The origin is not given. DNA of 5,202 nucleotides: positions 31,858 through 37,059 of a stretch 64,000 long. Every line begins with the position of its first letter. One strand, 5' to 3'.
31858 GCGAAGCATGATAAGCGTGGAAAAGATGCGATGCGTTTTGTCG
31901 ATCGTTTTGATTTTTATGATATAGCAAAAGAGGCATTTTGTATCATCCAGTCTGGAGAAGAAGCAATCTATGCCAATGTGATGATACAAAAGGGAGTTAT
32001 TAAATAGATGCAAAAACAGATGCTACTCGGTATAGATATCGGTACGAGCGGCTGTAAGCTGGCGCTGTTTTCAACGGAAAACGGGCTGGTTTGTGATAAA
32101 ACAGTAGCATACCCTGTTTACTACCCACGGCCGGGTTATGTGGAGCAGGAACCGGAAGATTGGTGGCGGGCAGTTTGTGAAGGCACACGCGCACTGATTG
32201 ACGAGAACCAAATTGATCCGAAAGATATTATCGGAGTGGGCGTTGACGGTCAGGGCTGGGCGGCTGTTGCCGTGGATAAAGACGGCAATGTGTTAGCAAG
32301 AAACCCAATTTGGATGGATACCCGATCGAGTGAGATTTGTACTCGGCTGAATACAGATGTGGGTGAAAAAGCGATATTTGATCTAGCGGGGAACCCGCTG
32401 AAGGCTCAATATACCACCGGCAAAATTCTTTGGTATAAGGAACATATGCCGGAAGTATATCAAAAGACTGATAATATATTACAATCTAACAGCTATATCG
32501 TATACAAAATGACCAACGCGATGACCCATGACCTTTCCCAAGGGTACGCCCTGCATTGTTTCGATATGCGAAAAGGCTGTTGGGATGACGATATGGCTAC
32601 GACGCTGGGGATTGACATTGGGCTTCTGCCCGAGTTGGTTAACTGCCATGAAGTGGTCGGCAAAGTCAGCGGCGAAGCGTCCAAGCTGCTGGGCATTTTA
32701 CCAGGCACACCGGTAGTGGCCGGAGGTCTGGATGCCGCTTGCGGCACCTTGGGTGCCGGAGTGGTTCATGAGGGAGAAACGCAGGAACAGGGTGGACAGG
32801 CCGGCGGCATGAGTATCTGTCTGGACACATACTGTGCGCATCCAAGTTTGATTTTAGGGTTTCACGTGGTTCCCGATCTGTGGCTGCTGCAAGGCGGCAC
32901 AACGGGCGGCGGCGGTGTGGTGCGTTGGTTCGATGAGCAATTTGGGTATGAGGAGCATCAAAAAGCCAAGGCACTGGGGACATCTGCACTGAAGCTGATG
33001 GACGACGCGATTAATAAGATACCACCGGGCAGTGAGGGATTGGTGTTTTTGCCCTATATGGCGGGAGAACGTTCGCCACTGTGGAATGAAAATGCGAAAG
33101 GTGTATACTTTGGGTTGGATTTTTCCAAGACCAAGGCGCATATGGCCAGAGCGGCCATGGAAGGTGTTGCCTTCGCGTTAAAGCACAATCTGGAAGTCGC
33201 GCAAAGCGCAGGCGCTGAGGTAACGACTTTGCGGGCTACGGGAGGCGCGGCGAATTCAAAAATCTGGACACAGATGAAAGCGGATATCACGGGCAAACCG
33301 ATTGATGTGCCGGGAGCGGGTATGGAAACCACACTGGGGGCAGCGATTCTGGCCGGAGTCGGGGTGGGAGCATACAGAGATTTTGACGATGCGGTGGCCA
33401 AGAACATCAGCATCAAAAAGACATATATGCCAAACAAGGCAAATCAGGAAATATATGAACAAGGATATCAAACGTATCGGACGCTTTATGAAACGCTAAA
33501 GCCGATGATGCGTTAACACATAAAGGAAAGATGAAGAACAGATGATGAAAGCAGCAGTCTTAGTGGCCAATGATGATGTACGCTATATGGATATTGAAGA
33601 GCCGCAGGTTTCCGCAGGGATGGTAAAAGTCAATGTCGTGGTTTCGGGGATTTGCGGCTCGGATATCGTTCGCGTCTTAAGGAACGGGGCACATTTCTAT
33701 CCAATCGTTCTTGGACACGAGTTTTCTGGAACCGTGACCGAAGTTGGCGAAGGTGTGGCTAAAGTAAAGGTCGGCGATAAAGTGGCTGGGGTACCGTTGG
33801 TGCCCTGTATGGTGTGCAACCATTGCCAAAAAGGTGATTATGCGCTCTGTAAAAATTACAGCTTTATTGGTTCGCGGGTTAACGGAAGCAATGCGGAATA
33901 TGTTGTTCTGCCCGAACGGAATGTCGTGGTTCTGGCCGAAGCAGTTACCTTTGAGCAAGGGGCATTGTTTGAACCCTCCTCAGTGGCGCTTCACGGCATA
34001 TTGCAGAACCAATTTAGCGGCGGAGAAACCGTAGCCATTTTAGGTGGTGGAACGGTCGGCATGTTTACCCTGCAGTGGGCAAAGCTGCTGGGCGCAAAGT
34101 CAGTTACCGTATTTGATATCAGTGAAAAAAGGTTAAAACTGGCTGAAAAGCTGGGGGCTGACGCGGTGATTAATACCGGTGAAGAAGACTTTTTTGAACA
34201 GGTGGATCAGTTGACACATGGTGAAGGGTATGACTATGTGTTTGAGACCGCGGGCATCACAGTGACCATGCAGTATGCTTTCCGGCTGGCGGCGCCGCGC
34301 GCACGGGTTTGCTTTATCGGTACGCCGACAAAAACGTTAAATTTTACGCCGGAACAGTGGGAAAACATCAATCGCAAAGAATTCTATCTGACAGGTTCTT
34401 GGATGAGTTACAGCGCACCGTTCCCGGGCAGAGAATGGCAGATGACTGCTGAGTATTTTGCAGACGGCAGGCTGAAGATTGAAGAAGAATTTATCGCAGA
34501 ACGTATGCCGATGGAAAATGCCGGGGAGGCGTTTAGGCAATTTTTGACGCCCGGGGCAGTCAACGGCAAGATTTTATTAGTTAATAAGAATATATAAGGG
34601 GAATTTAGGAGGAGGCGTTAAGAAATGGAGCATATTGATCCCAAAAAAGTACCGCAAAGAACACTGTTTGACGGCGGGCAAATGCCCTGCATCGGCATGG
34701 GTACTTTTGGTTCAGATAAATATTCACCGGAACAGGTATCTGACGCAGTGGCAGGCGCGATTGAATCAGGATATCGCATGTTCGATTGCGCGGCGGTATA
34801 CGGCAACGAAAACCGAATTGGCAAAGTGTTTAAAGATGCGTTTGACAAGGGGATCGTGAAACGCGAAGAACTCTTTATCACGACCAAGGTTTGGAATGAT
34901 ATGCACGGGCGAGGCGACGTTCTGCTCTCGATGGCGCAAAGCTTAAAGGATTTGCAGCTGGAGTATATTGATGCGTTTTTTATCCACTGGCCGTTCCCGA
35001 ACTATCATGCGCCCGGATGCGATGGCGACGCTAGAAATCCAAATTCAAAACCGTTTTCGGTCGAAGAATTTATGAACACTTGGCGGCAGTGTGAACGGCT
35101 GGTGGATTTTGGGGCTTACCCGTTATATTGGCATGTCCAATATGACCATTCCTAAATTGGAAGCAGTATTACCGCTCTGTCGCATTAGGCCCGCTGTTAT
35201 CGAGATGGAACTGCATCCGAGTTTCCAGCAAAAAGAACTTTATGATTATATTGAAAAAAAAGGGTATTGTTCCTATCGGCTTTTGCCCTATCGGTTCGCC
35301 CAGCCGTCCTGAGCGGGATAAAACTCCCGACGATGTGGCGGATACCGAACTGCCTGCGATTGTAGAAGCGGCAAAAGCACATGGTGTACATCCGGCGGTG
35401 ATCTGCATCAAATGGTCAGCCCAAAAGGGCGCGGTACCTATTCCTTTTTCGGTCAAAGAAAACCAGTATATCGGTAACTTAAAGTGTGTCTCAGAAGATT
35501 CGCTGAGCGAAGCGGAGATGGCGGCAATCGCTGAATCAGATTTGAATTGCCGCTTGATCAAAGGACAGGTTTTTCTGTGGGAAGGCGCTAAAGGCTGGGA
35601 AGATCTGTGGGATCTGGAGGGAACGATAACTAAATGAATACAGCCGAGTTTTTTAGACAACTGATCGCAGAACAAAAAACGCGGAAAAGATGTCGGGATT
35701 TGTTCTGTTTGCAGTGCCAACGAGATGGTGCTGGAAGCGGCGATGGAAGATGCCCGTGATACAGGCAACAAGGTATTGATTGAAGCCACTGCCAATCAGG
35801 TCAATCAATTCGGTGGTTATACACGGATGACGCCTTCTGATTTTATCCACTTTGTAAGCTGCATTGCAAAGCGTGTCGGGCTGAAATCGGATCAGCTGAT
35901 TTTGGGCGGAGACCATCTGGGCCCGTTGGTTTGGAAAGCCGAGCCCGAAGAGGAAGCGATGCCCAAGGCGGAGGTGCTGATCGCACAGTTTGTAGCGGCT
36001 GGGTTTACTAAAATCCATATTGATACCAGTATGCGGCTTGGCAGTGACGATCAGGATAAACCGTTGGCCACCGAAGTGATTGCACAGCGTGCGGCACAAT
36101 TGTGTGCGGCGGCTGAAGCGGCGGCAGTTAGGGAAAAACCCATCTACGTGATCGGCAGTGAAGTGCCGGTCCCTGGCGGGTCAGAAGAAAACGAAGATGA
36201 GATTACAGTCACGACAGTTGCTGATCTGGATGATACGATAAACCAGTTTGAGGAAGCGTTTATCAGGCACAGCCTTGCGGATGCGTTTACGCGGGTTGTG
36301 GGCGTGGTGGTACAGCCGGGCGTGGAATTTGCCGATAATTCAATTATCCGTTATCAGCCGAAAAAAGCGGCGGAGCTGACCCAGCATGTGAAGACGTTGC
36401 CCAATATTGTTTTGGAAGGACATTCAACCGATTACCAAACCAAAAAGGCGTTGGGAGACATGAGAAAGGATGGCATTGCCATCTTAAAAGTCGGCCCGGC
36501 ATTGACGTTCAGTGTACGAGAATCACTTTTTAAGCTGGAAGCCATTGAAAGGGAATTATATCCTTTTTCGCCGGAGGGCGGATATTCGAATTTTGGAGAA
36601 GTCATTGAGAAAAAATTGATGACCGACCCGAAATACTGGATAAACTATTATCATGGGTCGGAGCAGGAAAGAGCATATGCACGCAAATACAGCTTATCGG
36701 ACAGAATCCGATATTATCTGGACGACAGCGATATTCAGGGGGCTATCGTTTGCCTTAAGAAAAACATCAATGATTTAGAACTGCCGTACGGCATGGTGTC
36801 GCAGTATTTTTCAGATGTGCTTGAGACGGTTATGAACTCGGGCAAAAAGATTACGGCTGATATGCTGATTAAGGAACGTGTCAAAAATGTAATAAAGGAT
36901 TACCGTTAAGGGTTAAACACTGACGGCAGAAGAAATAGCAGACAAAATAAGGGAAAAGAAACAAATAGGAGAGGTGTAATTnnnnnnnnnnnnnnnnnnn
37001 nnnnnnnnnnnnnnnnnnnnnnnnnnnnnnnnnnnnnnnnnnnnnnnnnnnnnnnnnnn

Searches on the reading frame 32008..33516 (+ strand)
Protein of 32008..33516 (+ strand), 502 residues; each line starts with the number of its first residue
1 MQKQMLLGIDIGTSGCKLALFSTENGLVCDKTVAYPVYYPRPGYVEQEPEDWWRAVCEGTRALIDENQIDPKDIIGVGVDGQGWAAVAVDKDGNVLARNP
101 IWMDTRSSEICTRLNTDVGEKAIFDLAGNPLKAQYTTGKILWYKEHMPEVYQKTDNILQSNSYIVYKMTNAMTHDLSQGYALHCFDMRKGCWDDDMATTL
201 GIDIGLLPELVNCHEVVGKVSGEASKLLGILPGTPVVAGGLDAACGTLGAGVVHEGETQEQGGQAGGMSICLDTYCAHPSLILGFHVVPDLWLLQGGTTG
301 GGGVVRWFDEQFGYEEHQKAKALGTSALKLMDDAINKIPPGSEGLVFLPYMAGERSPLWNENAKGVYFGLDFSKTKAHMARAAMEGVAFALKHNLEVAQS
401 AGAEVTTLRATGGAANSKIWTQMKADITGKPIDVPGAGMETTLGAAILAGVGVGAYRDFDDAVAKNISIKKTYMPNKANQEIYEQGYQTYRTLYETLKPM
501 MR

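Call 26: search_protein_families(library=ncbifam, proteins=[window:32008-33516:+], max_evalue=0.00001)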
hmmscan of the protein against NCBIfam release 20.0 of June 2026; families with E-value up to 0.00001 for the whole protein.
window:32008-33516:+ (502 aa): 12 families
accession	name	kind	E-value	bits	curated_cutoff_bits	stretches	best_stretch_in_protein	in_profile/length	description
TIGR01312.1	XylB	equivalog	7.2e-109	364.5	380.25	1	7-495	1-481/481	xylulokinase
TIGR01314.1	gntK_FGGY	equivalog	6.9e-87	292.1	648.55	1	6-486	2-482/505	gluconokinase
NF011601.0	PRK15027.1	equivalog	7.8e-75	252.1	912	1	5-501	1-483/484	xylulokinase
NF008187.0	PRK10939.1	equivalog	1.8e-66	224.9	528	1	2-496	2-502/521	autoinducer-2 kinase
TIGR01311.1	glycerol_kin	equivalog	5.6e-61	206.4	590.35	1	5-490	2-486/496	glycerol kinase GlpK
NF003154.0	PRK04123.1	equivalog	7e-57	193.4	428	1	2-497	2-537/554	ribulokinase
NF000756.0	PRK00047.1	subfamily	6e-56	189.7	498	1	2-490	3-487/502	glycerol kinase GlpK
TIGR01315.1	5C_CHO_kinase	subfamily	3.6e-44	151.4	408.7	1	6-498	2-538/541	FGGY family pentulose kinase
TIGR01234.1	L-ribulokinase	equivalog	1.1e-41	143.3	583.25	1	43-495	52-528/536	ribulokinase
TIGR02628.1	fuculo_kin_coli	equivalog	2e-36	125.9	470.9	2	50-253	49-250/465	L-fuculokinase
NF007925.0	PRK10640.1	equivalog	1.6e-14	53.2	639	1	74-221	74-221/489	rhamnulokinase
TIGR02627.1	rhamnulo_kin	equivalog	1.2e-13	50.5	527.95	1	73-221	67-215/454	rhamnulokinase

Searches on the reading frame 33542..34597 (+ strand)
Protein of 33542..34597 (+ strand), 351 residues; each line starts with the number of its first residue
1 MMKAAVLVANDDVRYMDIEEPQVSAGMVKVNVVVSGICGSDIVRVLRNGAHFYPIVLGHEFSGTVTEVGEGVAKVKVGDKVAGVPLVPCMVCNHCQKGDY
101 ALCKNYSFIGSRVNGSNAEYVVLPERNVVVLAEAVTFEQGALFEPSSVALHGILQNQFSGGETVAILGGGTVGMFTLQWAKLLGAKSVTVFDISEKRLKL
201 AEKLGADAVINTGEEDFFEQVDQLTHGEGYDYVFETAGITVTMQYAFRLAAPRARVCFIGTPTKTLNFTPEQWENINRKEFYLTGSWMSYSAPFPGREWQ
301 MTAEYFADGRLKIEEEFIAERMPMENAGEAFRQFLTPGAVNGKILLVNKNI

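Call 26: search_protein_families(library=ncbifam, proteins=[window:33542-34597:+], max_evalue=0.00001)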
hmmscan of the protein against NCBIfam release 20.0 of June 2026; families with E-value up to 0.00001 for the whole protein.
window:33542-34597:+ (351 aa): 24 families
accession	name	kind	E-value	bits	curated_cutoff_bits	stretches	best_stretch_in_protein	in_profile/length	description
NF007642.0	PRK10309.1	equivalog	4.6e-98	328.6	550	1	2-346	1-344/347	galactitol-1-phosphate 5-dehydrogenase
NF003808.0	PRK05396.1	equivalog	1.9e-55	188.1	380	1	11-285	11-285/341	L-threonine 3-dehydrogenase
NF041097.1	keto_inos_dh_IolM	equivalog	5.2e-55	186.7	450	1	9-333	36-376/389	scyllo-inosose 3-dehydrogenase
TIGR00692.1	tdh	equivalog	8.1e-50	169.8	458.35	1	13-267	11-268/340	L-threonine 3-dehydrogenase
NF007489.0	PRK10083.1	equivalog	2.2e-45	155.1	376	1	2-346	1-335/339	Zn-dependent oxidoreductase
TIGR03451.1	mycoS_dep_FDH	equivalog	7.3e-40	136.9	512.9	2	157-334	173-346/358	S-(hydroxymethyl)mycothiol dehydrogenase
NF010344.0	PRK13771.1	subfamily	1.7e-38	132.5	349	1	2-261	1-256/334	putative alcohol dehydrogenase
NF007375.0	PRK09880.1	equivalog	3.1e-36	124.9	469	1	4-288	7-291/344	L-idonate 5-dehydrogenase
TIGR03989.1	Rxyl_3153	subfamily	2.3e-33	116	440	2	3-105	3-107/370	NDMA-dependent alcohol dehydrogenase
NF041172.1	AcrlCoa_red_Thmprot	equivalog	6.6e-32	110.8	500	1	2-261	1-257/334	acryloyl-CoA reductase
NF006940.0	PRK09422.1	equivalog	3.6e-31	108.4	344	1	2-267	1-267/338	alcohol dehydrogenase AdhP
TIGR02818.1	adh_III_F_hyde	equivalog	1.8e-29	103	543.95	1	13-333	16-355/368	S-(hydroxymethyl)glutathione dehydrogenase/class III alcohol dehydrogenase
NF047908.1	AldhRedAhr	equivalog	6.3e-29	100.9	470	1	8-268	11-268/335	NADPH-dependent aldehyde reductase Ahr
TIGR03201.1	dearomat_had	equivalog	2e-27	96.2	338.65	1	17-332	15-334/349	6-hydroxycyclohex-1-ene-1-carbonyl-CoA dehydrogenase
TIGR03366.1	HpnZ_proposed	hypoth_equivalog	2.8e-27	95.7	328.1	1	21-272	1-267/315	putative phosphonate catabolism associated alcohol dehydrogenase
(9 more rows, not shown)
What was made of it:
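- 33542..34597 (+): Galactitol-1-phosphate 5-dehydrogenase-like Zn-dehydrogenase. It scores 329 bits on NF007642 against a cut-off of 550 (call 26).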

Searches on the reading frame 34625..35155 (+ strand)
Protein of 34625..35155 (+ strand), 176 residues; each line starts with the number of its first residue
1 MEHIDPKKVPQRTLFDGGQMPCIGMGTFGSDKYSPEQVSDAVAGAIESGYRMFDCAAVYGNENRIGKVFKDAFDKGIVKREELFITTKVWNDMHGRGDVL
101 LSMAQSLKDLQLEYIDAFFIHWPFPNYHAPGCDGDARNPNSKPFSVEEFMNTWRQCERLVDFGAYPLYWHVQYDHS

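Call 31: search_protein_families(library=pfam, proteins=[window:34625-35155:+], max_evalue=0.0001)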
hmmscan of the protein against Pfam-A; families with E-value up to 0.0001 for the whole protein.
window:34625-35155:+ (176 aa): 1 family
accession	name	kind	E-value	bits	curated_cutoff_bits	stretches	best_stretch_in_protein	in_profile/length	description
PF00248.27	Aldo_ket_red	-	1.5e-24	87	24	1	22-163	3-131/291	Aldo/keto reductase family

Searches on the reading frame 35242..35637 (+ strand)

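Call 31: search_protein_families(library=pfam, proteins=[window:35242-35637:+], max_evalue=0.0001)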
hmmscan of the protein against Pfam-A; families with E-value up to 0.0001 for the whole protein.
window:35242-35637:+ (131 aa): 1 family
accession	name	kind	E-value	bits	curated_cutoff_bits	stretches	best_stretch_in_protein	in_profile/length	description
PF00248.27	Aldo_ket_red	-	3.1e-10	40.1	24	1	4-99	179-289/291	Aldo/keto reductase family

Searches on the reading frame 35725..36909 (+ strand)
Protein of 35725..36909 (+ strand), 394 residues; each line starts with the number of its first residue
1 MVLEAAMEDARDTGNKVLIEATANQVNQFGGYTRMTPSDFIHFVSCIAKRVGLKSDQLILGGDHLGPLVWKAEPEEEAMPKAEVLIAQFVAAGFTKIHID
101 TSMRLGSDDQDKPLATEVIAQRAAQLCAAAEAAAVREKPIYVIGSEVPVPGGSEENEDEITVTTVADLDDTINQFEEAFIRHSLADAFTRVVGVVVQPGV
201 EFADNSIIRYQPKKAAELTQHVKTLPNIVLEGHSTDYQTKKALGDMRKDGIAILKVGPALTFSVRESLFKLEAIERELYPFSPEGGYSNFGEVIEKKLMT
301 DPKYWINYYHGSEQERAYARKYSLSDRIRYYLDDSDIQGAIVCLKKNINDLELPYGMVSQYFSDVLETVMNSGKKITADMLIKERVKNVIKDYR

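Call 26: search_protein_families(library=ncbifam, proteins=[window:35725-36909:+], max_evalue=0.00001)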
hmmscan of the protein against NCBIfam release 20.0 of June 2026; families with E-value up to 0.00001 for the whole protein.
window:35725-36909:+ (394 aa): 3 families
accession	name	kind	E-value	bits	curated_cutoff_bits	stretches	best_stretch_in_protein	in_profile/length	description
TIGR02810.1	agaZ_gatZ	equivalog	2e-139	465.1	568.8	1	1-394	24-416/420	D-tagatose-bisphosphate aldolase, class II, non-catalytic subunit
NF012002.0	PRK15458.1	equivalog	1.4e-125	419.8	707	1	1-393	28-419/428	tagatose-bisphosphate aldolase subunit KbaZ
NF011626.0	PRK15052.1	equivalog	5.7e-124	414.1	579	1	1-394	25-415/421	tagatose-bisphosphate aldolase subunit GatZ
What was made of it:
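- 35634..36909 (+): GatZ/KbaZ-family protein without a GatY partner; reading frame broken near the 5' end. It scores 465 bits on TIGR02810 against a cut-off of 569 (call 26).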
